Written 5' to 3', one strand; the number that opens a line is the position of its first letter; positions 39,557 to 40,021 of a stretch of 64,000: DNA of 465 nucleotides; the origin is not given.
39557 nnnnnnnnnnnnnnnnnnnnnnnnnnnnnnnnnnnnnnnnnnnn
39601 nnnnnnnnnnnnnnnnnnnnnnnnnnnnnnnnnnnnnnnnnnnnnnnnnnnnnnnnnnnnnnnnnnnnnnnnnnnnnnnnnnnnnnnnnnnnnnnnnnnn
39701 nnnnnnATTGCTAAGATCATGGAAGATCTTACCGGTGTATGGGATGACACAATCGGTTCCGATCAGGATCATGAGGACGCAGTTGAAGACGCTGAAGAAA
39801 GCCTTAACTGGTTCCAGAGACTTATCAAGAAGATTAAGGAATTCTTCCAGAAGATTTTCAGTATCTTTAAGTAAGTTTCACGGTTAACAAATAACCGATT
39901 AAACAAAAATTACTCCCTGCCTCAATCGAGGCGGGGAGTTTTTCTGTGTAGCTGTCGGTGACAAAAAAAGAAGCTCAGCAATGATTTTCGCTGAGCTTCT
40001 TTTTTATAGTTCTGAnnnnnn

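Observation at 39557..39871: Both giant proteins end in a similar basic, aromatic amphipathic tail, a possible non-canonical anchor or sorting signal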

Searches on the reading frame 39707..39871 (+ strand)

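Call 11: search_protein_families(library=ncbifam, proteins=[window:39707-39871:+], max_evalue=10)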
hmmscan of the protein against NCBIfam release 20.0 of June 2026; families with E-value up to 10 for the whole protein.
seq(55 aa): 0 families

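Call 12: search_protein_families(library=pfam, proteins=[window:39707-39871:+], max_evalue=10)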
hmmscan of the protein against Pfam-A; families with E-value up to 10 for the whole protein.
seq(55 aa): 4 families
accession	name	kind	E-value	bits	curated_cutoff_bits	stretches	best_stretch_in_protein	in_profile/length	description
PF01702.25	TGT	-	0.033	13.7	26.3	1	3-53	124-175/357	Queuine tRNA-ribosyltransferase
PF11934.14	DUF3452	-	0.06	13.4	26.3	1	11-52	31-72/135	Domain of unknown function (DUF3452)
PF17320.7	DUF5363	-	0.12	12.6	25.8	1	30-48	3-21/54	Family of unknown function (DUF5363)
PF10279.14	Latarcin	-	0.18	12.6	25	1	26-50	36-60/64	Latarcin precursor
